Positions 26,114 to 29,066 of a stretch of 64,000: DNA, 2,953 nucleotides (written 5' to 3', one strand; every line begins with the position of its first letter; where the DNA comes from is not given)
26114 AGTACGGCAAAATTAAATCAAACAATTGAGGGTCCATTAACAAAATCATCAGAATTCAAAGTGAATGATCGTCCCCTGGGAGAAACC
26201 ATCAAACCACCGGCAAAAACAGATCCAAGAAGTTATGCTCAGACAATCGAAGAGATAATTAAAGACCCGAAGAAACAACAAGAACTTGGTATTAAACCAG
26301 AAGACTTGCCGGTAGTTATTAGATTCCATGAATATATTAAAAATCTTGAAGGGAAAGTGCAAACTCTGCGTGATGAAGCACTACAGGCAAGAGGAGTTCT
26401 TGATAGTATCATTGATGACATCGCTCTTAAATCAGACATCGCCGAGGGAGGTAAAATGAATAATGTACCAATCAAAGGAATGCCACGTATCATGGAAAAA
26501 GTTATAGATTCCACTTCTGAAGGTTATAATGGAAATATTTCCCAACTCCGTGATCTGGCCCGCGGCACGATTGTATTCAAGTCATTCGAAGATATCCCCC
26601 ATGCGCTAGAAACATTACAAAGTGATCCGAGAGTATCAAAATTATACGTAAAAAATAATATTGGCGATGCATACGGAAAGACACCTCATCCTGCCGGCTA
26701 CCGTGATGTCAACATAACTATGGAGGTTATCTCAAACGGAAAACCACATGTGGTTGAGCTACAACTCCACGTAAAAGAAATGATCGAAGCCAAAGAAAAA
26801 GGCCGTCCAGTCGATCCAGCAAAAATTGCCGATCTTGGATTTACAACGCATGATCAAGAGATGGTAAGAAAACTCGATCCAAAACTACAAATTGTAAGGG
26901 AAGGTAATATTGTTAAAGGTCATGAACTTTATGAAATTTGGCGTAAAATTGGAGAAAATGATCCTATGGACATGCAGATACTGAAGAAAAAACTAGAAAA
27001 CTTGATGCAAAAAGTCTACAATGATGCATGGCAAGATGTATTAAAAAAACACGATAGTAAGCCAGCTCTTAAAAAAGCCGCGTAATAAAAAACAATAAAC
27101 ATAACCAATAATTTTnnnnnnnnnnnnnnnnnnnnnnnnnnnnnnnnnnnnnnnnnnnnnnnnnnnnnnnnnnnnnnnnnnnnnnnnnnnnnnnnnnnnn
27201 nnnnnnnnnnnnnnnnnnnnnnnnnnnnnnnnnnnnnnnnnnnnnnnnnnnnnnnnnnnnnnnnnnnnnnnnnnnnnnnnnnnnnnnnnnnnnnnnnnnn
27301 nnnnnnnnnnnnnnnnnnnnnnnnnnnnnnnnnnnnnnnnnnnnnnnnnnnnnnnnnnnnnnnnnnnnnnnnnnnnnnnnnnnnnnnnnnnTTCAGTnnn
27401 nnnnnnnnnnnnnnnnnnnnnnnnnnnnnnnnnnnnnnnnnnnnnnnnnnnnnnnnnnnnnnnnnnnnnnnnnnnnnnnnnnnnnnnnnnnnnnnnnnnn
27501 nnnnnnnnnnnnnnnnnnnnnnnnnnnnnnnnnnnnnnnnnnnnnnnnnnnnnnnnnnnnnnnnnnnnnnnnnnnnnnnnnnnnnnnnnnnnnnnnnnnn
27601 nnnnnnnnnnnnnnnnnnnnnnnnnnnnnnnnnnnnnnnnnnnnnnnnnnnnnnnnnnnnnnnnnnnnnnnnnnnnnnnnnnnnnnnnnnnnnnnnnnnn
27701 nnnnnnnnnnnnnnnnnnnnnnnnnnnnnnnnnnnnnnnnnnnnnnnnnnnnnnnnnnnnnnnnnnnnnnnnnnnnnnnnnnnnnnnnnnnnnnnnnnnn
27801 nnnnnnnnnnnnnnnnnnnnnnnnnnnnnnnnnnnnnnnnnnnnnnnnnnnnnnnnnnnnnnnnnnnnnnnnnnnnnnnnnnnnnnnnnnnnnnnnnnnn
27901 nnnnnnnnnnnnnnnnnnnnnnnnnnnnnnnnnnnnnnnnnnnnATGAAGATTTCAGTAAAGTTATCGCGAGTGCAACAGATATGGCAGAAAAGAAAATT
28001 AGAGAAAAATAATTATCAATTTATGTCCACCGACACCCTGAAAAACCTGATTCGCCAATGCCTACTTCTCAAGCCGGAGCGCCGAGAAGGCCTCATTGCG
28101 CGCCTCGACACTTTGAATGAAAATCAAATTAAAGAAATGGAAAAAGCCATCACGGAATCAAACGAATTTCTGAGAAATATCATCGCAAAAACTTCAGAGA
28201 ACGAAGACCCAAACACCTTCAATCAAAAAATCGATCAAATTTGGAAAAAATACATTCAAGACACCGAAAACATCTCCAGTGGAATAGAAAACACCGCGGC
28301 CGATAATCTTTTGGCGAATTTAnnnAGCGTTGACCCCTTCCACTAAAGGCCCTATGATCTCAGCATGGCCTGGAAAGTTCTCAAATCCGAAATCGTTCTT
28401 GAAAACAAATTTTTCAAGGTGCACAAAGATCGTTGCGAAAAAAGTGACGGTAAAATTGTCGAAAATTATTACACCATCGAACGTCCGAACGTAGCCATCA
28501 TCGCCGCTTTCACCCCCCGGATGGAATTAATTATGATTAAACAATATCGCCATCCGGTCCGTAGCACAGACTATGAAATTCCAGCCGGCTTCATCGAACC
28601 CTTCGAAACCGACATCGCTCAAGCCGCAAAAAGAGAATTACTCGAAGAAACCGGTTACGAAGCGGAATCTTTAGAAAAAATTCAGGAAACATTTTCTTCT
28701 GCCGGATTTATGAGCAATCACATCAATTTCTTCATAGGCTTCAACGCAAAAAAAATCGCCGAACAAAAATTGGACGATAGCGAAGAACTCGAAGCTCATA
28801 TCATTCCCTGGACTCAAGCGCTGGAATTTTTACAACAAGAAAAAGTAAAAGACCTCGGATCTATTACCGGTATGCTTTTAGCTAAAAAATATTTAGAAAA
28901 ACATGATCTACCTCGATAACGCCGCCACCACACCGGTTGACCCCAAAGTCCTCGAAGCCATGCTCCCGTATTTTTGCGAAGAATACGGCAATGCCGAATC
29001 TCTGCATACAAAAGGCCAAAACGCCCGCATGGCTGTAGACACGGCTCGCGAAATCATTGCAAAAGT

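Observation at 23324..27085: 1253-aa protein ending in a RelA/SpoT-type pyrophosphokinase domain: candidate delivered alarmone-synthetase toxin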

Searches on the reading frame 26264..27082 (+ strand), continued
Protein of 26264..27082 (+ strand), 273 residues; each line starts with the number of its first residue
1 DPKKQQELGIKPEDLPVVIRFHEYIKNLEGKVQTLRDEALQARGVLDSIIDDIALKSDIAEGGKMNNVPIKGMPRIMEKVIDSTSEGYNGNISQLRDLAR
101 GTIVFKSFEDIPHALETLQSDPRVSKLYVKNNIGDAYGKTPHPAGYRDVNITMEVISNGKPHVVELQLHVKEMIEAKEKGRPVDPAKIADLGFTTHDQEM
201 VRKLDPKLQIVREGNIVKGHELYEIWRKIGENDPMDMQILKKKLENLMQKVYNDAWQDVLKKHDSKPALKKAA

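Call 81: find_encoding_contigs(protein=P0009, flank=6000, max_places=2)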
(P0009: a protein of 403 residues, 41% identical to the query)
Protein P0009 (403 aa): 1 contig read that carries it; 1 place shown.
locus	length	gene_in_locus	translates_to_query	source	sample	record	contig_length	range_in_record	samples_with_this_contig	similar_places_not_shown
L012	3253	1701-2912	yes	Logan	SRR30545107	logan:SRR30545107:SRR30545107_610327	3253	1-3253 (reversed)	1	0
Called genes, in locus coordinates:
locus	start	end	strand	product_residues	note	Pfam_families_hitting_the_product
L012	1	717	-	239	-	?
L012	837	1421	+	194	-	-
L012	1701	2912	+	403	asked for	-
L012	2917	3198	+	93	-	-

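Call 84: search_protein_families(library=pfam, proteins=[P0005, P0007, P0013, P0017, P0022, P0024, P0027, P0006], max_evalue=0.0001)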
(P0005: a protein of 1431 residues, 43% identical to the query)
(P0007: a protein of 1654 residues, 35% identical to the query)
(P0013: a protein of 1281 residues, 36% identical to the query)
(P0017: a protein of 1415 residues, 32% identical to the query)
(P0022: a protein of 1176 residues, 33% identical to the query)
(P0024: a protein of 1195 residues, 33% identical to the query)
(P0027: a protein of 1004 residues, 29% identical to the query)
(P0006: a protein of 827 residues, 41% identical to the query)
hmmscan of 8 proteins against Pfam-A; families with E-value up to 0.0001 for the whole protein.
P0005 (1431 aa): 0 families

P0007 (1654 aa): 0 families

P0013 (1281 aa): 0 families

P0017 (1415 aa): 1 family
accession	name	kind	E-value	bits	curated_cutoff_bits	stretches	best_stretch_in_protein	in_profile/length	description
PF04607.23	RelA_SpoT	-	8.6e-05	23.2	27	0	393-462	3-71/113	Region found in RelA / SpoT proteins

P0022 (1176 aa): 0 families

P0024 (1195 aa): 0 families

P0027 (1004 aa): 0 families

P0006 (827 aa): 0 families
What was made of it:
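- Tried and rejected: Pfam on eight long relatives gave no known delivery domains (call 84).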

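Call 87: find_encoding_contigs(protein=P0007, flank=6000, max_places=2)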
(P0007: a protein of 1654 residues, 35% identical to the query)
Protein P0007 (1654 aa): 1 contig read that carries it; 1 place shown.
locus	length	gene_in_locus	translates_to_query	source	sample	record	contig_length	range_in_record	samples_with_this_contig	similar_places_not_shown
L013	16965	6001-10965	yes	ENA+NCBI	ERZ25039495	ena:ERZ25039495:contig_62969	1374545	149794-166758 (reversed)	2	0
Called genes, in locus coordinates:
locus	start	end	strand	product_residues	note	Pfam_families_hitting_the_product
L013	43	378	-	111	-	-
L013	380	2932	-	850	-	PF01326:PPDK_N, PF00391:PEP-utilizers, PF02896:PEP-utilizers_C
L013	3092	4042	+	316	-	-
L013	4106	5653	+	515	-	PF01293:PEPCK_ATP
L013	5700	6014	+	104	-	-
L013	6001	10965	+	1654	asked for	-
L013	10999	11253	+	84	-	-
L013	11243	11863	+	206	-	PF13328:HD_4, PF01966:HD (weak)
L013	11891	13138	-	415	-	PF02812:ELFV_dehydrog_N, PF00208:ELFV_dehydrog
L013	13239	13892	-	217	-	-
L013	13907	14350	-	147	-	PF12728:HTH_17 (weak)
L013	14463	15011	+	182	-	-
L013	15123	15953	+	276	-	-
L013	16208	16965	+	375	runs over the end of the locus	PF13439:Glyco_transf_4, PF20706:GT4-conflict, PF00534:Glycos_transf_1, PF13692:Glyco_trans_1_4, PF13524:Glyco_trans_1_2 (weak)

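Call 88: find_encoding_contigs(protein=P0006, flank=6000, max_places=2)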
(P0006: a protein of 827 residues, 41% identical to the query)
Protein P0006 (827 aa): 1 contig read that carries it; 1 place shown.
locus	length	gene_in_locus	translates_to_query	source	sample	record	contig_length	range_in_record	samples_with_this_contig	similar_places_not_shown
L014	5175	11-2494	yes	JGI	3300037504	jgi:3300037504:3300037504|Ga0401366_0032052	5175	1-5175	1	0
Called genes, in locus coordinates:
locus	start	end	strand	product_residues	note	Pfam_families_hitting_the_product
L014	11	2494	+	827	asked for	-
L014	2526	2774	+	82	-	-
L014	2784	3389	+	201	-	PF13328:HD_4, PF01966:HD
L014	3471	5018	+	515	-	PF01293:PEPCK_ATP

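Call 89: find_encoding_contigs(protein=P0010, flank=6000, max_places=2)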
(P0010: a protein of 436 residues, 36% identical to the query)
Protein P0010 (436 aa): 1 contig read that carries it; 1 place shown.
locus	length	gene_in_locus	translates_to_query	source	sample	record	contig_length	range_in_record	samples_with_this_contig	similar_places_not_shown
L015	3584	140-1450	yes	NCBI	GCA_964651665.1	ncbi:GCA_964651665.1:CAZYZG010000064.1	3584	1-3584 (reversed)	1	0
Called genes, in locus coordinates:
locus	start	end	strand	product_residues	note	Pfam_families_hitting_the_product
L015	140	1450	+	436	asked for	-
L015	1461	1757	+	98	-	-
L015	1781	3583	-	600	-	?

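Call 90: find_encoding_contigs(protein=P0011, flank=6000, max_places=2)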
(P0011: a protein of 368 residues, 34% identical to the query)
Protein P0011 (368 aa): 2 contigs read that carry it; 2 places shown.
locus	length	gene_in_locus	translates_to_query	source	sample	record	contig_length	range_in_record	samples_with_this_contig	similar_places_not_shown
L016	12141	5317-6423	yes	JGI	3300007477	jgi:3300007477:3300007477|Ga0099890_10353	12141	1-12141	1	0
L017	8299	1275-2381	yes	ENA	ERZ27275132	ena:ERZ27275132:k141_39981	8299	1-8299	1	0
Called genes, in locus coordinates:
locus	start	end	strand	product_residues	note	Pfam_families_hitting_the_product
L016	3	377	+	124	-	?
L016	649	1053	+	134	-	-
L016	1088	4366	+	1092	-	PF21760:SecD_1st (weak), PF13616:Rotamase_3, PF00639:Rotamase, PF22599:SecDF_P1_head, PF03176:MMPL, PF07549:Sec_GG, PF02355:SecD_SecF_C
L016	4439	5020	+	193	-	-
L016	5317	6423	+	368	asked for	-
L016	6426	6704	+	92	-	-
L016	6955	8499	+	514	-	PF25919:BSH_CusB (faint), PF00364:Biotin_lipoyl (faint), PF25917:BSH_RND (faint), PF25973:BSH_CzcB (weak)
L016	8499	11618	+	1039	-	PF00873:ACR_tran, PF03176:MMPL, PF02355:SecD_SecF_C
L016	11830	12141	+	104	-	?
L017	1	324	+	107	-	?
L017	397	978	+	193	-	-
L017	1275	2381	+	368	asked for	-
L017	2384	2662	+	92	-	-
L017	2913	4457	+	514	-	PF25919:BSH_CusB (faint), PF00364:Biotin_lipoyl (faint), PF25917:BSH_RND (faint), PF25973:BSH_CzcB (weak)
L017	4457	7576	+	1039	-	PF00873:ACR_tran, PF03176:MMPL, PF02355:SecD_SecF_C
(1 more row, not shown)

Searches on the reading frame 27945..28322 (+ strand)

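Call 3: search_protein_families(library=pfam, proteins=[window:27945-28322:+], max_evalue=0.1)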
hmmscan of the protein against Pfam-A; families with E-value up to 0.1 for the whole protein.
window:27945-28322:+ (126 aa): 3 families
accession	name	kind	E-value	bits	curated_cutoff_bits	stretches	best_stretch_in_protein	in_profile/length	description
PF07516.18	SecA_SW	-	0.025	15.1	26.7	1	11-118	70-163/200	SecA Wing and Scaffold domain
PF25060.1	ARM_TT21_2nd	-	0.048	13.6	27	1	62-115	116-171/270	Tetratricopeptide repeat protein 21 second ARM domain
PF00872.24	Transposase_mut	-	0.055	12.8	21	0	3-38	140-174/379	Transposase, Mutator family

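Call 4: search_protein_families(library=ncbifam, proteins=[window:27945-28322:+], max_evalue=0.1)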
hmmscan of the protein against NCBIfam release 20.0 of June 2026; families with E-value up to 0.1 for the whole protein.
window:27945-28322:+ (126 aa): 2 families
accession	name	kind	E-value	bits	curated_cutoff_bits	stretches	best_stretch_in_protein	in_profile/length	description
TIGR03760.1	ICE_TraI_Pfluor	equivalog_domain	0.034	13.8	161.4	1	10-76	22-87/218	integrating conjugative element relaxase, PFGI-1 class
TIGR01102.1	yscR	equivalog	0.099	12.4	208.6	0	56-107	73-124/202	type III secretion system export apparatus subunit SctR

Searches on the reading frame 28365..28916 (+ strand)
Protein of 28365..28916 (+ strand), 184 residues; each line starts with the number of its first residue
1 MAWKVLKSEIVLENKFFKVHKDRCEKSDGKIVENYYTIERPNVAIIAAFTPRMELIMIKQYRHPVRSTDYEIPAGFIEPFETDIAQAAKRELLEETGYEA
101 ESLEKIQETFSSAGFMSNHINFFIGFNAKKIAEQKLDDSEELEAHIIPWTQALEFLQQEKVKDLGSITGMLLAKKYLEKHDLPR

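Call 3: search_protein_families(library=pfam, proteins=[window:28365-28916:+], max_evalue=0.1)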
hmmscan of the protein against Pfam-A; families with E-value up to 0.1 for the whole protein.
window:28365-28916:+ (184 aa): 3 families
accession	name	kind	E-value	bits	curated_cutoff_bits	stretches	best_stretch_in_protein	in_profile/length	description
PF00293.34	NUDIX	-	4.2e-16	59.6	21.1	1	40-152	3-118/134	NUDIX domain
PF22327.2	Nudt16-like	-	0.003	17.9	27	1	73-141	38-105/161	U8 snoRNA-decapping enzyme-like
PF09252.15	Feld-I_B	-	0.091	13.2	24.1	0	92-119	25-52/67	Allergen Fel d I-B chain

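Call 4: search_protein_families(library=ncbifam, proteins=[window:28365-28916:+], max_evalue=0.1)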
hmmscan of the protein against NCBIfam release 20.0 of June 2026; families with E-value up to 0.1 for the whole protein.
window:28365-28916:+ (184 aa): 15 families
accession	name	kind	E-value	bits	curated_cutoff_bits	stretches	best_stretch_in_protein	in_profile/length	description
NF008736.0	PRK11762.1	equivalog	5.9e-20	71.6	169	1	4-180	9-184/186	ADP compounds hydrolase NudE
TIGR00052.1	TIGR00052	subfamily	2.2e-12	47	79.55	1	7-169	7-182/188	nudix-type nucleoside diphosphatase, YffH/AdpP family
NF011585.0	PRK15009.1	equivalog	3.7e-10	39.8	234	1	5-167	7-178/191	GDP-mannose pyrophosphatase NudK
NF008003.0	PRK10729.1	equivalog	3.9e-08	32.8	248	1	37-169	53-193/210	ADP-ribose diphosphatase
NF050029.2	TransRepNtr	equivalog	5.3e-05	22.8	400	1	42-108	25-91/245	ADPR responsive transcriptional repressor NtrR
NF052459.1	OxoGTPPhMutT1Mycb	equivalog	0.00034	19.8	475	1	63-157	24-114/292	8-oxo-(d)GTP phosphatase MutT1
TIGR00586.1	mutt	equivalog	0.00059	19.9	97.9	1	68-144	32-105/129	8-oxo-dGTP diphosphatase MutT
TIGR02705.1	nudix_YtkD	equivalog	0.001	18.6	154.4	1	63-106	42-82/156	RNA deprotection pyrophosphohydrolase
NF001938.0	PRK00714.1-5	equivalog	0.001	18.4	116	1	62-103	39-80/172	RNA pyrophosphohydrolase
NF008044.0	PRK10776.1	equivalog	0.0012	18.7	148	1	56-109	19-71/130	8-oxo-dGTP diphosphatase MutT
NF003785.0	PRK05379.1-1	equivalog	0.0027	17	418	1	41-99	201-258/347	bifunctional nicotinamide-nucleotide adenylyltransferase/Nudix hydroxylase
NF006530.0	PRK08999.1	equivalog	0.0053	15.8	245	1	49-105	14-69/315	Nudix family hydrolase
NF001937.0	PRK00714.1-4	equivalog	0.011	15.4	139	1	40-109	8-71/161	RNA pyrophosphohydrolase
NF001935.0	PRK00714.1-2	equivalog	0.043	13.3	259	1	40-107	8-69/183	RNA pyrophosphohydrolase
NF007834.0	PRK10546.1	equivalog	0.075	12.9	156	0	44-105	5-66/135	pyrimidine (deoxy)nucleoside triphosphate diphosphatase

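Call 50: search_protein_families(library=padloc, proteins=[window:28365-28916:+], max_evalue=0.01)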
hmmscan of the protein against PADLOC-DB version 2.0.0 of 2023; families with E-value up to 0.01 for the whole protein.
window:28365-28916:+ (184 aa): 1 family
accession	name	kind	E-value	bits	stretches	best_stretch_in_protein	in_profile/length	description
PDLC04899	PDC-S07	-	1.6e-05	22.6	1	45-124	9-88/135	-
